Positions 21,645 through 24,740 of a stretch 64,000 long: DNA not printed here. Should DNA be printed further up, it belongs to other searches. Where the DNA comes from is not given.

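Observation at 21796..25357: Two-gene candidate anti-phage module: a PHP-phosphoesterase/SMC-like ATPase fusion plus a Cas4/RecB-like nuclease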

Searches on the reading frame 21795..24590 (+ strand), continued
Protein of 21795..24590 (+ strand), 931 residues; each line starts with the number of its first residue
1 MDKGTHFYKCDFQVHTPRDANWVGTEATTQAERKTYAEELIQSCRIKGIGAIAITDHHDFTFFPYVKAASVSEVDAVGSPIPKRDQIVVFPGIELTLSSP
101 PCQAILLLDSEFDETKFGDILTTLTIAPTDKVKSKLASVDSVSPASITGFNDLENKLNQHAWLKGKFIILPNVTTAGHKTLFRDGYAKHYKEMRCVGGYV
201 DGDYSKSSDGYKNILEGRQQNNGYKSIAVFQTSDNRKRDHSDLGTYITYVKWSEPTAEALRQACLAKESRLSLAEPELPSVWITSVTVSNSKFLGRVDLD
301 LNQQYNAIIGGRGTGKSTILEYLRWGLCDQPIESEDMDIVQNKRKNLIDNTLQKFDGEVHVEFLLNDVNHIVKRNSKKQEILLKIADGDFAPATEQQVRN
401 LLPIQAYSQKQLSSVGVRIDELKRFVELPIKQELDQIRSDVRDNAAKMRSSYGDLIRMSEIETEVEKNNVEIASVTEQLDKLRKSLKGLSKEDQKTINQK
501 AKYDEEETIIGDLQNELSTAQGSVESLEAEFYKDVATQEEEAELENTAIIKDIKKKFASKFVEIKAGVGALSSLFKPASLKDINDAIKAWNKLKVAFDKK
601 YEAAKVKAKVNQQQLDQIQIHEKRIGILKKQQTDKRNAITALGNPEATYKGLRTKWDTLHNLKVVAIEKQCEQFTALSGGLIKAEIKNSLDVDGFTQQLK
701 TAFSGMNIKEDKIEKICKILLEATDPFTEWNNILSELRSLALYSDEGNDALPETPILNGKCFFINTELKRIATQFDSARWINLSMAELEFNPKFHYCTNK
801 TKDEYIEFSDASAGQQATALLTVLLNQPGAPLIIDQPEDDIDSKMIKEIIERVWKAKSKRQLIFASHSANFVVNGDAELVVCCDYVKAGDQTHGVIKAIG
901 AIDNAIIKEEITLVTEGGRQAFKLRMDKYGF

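Call 56: search_dna_similar(query=window:21795-24590:+, collection=plasmids, mode=protein, max_rows=20)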
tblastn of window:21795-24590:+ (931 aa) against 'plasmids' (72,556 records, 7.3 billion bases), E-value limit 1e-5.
Records with a match: 1123; places in all: 1170; records where one place covers at least 80% of the query: 15.
Best place of each record, by identity: <60% 1123.
By first word of the organism name: Escherichia 356; Klebsiella 340; Enterobacter 53; Piscirickettsia 34; Salmonella 32; Citrobacter 28; Pseudomonas 21; Serratia 21; Raoultella 19; Yersinia 17; and 64 more.
By predicted mobility (MOB-suite, as given by PLSDB): conjugative 811; non-mobilizable 198; mobilizable 114.
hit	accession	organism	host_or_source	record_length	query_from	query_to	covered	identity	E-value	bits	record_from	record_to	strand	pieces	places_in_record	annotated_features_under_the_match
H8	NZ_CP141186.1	Hymenobacter sp. GOD-10R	single cell,Crepidiastrum sonchifolium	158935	1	931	100%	44.5%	0e+0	774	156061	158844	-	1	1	none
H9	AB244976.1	uncultured bacterium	-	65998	1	931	100%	40.6%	0e+0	716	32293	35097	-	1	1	hypothetical protein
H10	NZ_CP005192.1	Sphingobium sp. MI1205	-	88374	1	931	100%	40.6%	0e+0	716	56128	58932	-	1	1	TrlF family AAA-like ATPase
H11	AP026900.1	Novosphingobium sp. MBES04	-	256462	1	931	100%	40.3%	0e+0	701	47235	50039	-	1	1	hypothetical protein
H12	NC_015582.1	Novosphingobium sp. PP1Y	-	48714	1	931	100%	40.1%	0e+0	687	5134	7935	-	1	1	none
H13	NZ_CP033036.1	Agrobacterium fabrum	-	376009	1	931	100%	39.7%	0e+0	694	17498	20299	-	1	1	TrlF family AAA-like ATPase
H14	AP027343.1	Sphingobium sp. TomTYG74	-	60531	1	931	100%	39.6%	0e+0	700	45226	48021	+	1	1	phosphoesterase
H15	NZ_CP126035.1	Bradyrhizobium elkanii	Glycine max,soybean,root nodule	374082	1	931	100%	27.6%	4e-74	274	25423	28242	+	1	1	TrlF family AAA-like ATPase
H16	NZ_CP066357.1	Bradyrhizobium elkanii USDA 76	Glycine max,DNA isolated from pure ...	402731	1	931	100%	27.6%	4e-74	274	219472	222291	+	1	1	TrlF family AAA-like ATPase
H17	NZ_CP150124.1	Bradyrhizobium ottawaense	-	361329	1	931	100%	27.6%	3e-72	269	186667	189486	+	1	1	TrlF family AAA-like ATPase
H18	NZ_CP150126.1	Bradyrhizobium ottawaense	Glycine max cv. AC Orford,cell ...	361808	1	931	100%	27.6%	3e-72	269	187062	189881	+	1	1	TrlF family AAA-like ATPase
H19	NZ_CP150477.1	Bradyrhizobium ottawaense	Glycine max cv. AC Orford,cell culture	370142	1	931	100%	27.6%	3e-72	269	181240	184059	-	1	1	TrlF family AAA-like ATPase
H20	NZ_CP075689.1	Pseudomonas amygdali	cell culture,cucumber "Kurazh F1"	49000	49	930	95%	21.7%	1e-27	129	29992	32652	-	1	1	TrlF family AAA-like ATPase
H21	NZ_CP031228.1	Pseudomonas amygdali pv. lachrymans str. M301315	-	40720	49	930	95%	21.4%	2e-27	128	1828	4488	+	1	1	TrlF family AAA-like ATPase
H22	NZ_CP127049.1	Pseudomonas amygdali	Cucumis sativus,Culture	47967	49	930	95%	21.4%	2e-27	128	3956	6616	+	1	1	TrlF family AAA-like ATPase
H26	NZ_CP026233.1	Citrobacter freundii complex sp. CFNIH4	-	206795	3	931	68%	27.4%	3e-16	181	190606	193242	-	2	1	TrlF family AAA-like ATPase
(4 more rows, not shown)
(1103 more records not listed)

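Call 57: get_annotated_region(hit=H9, flank=8000)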
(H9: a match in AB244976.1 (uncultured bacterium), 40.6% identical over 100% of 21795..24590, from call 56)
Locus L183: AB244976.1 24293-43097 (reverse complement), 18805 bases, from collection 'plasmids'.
description: Uncultured bacterium plasmid pLB1 DNA, complete sequence
organism: uncultured bacterium (NCBI taxid 77133)
taxonomy: Bacteria; ; ; ; ; ; uncultured bacterium
host: -; source: -; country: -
typing (MOB-suite, as given by PLSDB): conjugative; replicon rep_cluster_1617; relaxase MOBP; mating-pair formation MPF_T
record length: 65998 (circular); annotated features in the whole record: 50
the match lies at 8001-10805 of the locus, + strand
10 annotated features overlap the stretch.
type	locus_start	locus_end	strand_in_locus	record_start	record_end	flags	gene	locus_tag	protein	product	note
CDS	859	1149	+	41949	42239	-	-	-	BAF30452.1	putative plasmid maintenance system killer protein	-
CDS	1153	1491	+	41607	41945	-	-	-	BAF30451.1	putative plasmid maintenance system antidote protein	-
CDS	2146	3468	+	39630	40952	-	tnp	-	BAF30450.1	IS5 family transposase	-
CDS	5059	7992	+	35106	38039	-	-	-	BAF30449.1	putative type III restriction-modification enzyme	-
CDS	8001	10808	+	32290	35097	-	-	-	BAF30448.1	hypothetical protein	-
CDS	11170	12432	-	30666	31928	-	-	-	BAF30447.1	putative UV protection protein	-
CDS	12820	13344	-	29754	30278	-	-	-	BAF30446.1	putative acetyltransferase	-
CDS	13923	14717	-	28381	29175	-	tnp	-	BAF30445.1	IS6100 transposase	-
CDS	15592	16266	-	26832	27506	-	tnpR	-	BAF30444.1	resolvase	-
CDS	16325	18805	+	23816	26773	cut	tnpA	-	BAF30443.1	Tn3 family transposase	-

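Call 58: get_annotated_region(hit=H26, flank=8000)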
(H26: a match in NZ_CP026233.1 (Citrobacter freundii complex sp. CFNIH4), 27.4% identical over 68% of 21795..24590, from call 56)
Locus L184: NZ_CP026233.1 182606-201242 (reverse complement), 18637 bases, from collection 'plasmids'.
description: Citrobacter freundii complex sp. CFNIH4 plasmid pCFR-0b27, complete sequence
organism: Citrobacter freundii complex sp. CFNIH4 (NCBI taxid 2077148)
taxonomy: Bacteria; Pseudomonadota; Gammaproteobacteria; Enterobacterales; Enterobacteriaceae; Citrobacter; Citrobacter freundii complex sp. CFNIH4
host: -; source: -; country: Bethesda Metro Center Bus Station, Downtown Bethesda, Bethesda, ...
typing (MOB-suite, as given by PLSDB): conjugative; replicon IncC; relaxase MOBH,MOBH; mating-pair formation MPF_F
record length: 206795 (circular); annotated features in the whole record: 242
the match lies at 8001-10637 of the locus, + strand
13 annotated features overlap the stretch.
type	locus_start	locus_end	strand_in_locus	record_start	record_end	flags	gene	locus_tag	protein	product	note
CDS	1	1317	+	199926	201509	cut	-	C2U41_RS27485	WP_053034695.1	tyrosine-type recombinase/integrase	-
CDS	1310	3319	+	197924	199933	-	-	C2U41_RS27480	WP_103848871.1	integrase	-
CDS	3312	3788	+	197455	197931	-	-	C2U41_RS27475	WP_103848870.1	protein kinase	-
CDS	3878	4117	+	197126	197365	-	-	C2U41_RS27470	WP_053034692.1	hypothetical protein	-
CDS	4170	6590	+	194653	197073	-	-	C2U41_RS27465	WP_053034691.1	type I restriction-modification system subunit M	GO:0006306 - DNA methylation [Evidence IEA]; GO:0009307 - DNA restriction-modification system [Evidence IEA]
CDS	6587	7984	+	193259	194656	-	-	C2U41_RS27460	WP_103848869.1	restriction endonuclease subunit S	-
CDS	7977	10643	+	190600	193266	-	-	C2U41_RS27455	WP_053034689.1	TrlF family AAA-like ATPase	GO:0006302 - double-strand break repair [Evidence IEA]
CDS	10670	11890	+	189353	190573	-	-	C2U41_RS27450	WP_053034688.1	RNA-binding domain-containing protein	-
CDS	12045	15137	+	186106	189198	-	-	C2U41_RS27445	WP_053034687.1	type I restriction endonuclease subunit R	-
CDS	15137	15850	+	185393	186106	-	-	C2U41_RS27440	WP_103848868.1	SprT family zinc-dependent metalloprotease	GO:0006508 - proteolysis [Evidence IEA]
CDS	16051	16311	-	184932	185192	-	-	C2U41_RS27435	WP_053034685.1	hypothetical protein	-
CDS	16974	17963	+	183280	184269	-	bet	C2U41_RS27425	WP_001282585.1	phage recombination protein Bet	GO:0006259 - DNA metabolic process [Evidence IEA]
CDS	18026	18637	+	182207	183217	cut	-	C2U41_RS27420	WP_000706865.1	lambda-exonuclease family protein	-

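Call 62: search_protein_families(library=pfam, alignment_id=A3, max_evalue=0.00001)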
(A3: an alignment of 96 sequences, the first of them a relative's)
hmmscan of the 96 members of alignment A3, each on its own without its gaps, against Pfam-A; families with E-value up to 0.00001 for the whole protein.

A. member 1, L003:1521-2285:+ (255 aa): 1 family
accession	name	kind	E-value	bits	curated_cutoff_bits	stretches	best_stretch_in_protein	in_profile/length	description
PF11463.14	R-HINP1I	-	6e-81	271.3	25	1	48-253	1-208/208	R.HinP1I restriction endonuclease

B. families by the number of members that match (of 96 scanned): 79 families (the first 25 are shown)
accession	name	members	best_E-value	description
PF04851.21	ResIII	7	3.9e-37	Type III restriction enzyme, res subunit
PF00270.35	DEAD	7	1.1e-10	DEAD/DEAH box helicase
PF02384.22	N6_Mtase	6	7.8e-64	N-6 DNA Methylase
PF07669.17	Eco57I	6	8.5e-36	Eco57I restriction-modification methylase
PF01420.25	Methylase_S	4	1.9e-38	Type I restriction modification DNA specificity domain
PF18766.7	SWI2_SNF2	3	3.1e-55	SWI2/SNF2 ATPase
PF04313.20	HSDR_N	3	1.5e-48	Type I restriction enzyme R protein N terminus (HSDR_N)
PF00589.27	Phage_integrase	3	6.3e-45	Phage integrase family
PF01555.25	N6_N4_Mtase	3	2.5e-33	DNA methylase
PF03235.19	GmrSD_N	3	6.4e-28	GmrSD restriction endonuclease, N-terminal domain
PF00176.29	SNF2-rel_dom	3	7.7e-23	SNF2-related domain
PF00271.37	Helicase_C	3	4.8e-18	Helicase conserved C-terminal domain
PF04002.20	RadC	3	4.9e-11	RadC-like JAB domain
PF13651.11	EcoRI_methylase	2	9e-138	Adenine-specific methyltransferase EcoRI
PF22679.2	T1R_D3-like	2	9.7e-59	Type I restriction enzyme subunit R domain 3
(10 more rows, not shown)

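Call 63: predict_structure(alignment_id=A1)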
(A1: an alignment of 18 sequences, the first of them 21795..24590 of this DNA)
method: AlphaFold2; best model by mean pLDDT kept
length: 931 residues; sequences in the alignment: 18
mean_pLDDT: 64.5   pTM: 0.45
mean pLDDT of the five models: 64.5, 63.5, 63.2, 61.9, 61.2
residues with pLDDT >= 90: 104; 70-90: 362; 50-70: 150; < 50: 315
segments of 3 or more residues with pLDDT < 50: 1-26, 133-145, 172-228, 232-281, 292-295, 301-355, 403-414, 534-541, 835-851, 865-931
pLDDT, mean of each block of 10 residues (from residue 1): 23 27 45 75 69 63 80 80 76 64 65 75 69 42 52 73 64 33 30 31 41 44 44 42 42 28 26 30 57 50 45 39 39 39 45 53 69 71 83 67 48 55 69 81 91 90 87 86 75 80 80 82 81 53 70 87 86 87 90 87 73 77 84 83 88 91 90 86 88 92 90 94 90 92 76 91 91 87 89 88 85 68 64 46 39 50 43 29 30 30 41 43 41 35
secondary structure, 60 per line:
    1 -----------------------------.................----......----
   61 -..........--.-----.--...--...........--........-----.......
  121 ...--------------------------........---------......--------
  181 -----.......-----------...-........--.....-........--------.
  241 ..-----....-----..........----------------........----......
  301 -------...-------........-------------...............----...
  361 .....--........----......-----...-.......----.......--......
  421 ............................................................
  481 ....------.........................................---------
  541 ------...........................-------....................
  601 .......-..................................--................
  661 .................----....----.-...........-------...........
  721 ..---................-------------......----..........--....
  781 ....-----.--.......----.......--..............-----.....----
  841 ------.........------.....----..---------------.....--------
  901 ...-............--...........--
elements in order (helices of 4 or more, strands of 3 or more residues): H30-46 E51-56 H62-71 E88-98 E101-108 H114-123 H150-157 E167-172 H186-192 H208-215 H218-222 E224-231 E248-251 H257-266 E283-290 E295-300 E308-310 H318-325 H339-353 E358-365 E368-375 E380-385 E391-393 H395-401 E406-408 H409-412 H415-484 H491-531 H547-573 H581-607 H609-642 H645-677 E682-685 H692-702 H710-722 H726-741 H755-760 H765-774 H777-784 E793-799 E804-807 H813-826 E832-836 H847-855 E862-866 H888-892 H905-916 H919-929

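Call 65: search_protein_families(library=pfam, alignment_id=A4, max_evalue=0.00001)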
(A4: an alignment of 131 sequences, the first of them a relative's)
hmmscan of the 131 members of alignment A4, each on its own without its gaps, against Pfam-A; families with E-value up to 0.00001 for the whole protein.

A. member 1, L003:5093-6208:- (371 aa): 1 family
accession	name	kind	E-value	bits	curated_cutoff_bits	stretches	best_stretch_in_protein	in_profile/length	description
PF07907.16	YibE_F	-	5.8e-65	219.6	27.2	1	120-362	1-240/241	YibE/F-like protein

B. families by the number of members that match (of 131 scanned): 97 families (the first 25 are shown)
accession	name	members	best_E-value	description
PF00239.26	Resolvase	4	5.1e-43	Resolvase, N terminal domain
PF07508.19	Recombinase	4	5.7e-23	Recombinase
PF13408.12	Zn_ribbon_recom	4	1.1e-10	Recombinase zinc beta ribbon domain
PF04471.18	Mrr_cat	3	1.6e-31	Restriction endonuclease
PF13462.12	Thioredoxin_4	3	2.7e-27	Thioredoxin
PF00589.27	Phage_integrase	3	3.1e-22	Phage integrase family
PF01323.26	DSBA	3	1.5e-16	DSBA-like thioredoxin domain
PF10412.15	TrwB_AAD_bind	3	8.2e-15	Type IV secretion-system coupling protein DNA-binding domain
PF22722.2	NA-iREase1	3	2.8e-08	NACHT-associated inactive Restriction Endonuclease 1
PF18766.7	SWI2_SNF2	2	4.2e-79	SWI2/SNF2 ATPase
PF02384.22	N6_Mtase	2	5.1e-63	N-6 DNA Methylase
PF04851.21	ResIII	2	2.5e-38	Type III restriction enzyme, res subunit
PF04055.27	Radical_SAM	2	2.7e-37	Radical SAM superfamily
PF00005.33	ABC_tran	2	5.9e-35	ABC transporter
PF00919.26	UPF0004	2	1.3e-30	Uncharacterized protein family UPF0004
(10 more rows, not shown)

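Call 70: search_protein_families(library=ncbifam, proteins=[L004:6039-6791:+, L004:5511-5942:+, L004:2201-2695:+], max_evalue=0.001)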
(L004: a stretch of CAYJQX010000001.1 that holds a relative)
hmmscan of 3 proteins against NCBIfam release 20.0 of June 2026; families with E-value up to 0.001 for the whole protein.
L004:6039-6791:+ (251 aa): 1 family
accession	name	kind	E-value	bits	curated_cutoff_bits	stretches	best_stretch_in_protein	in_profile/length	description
NF041057.1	Rcas_1661_fam_Se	equivalog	3e-21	76.1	190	1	60-245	65-245/247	Rcas_1661 family thioredoxin-like (seleno)lipoprotein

L004:5511-5942:+ (144 aa): 0 families

L004:2201-2695:+ (165 aa): 2 families
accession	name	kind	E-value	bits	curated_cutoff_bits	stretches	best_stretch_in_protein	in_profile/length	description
TIGR00608.1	radc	subfamily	4.2e-10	39.8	133.85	1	32-150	96-214/218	RadC family protein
NF000642.1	PRK00024.1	equivalog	1.1e-08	35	180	1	29-151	87-209/212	RadC family protein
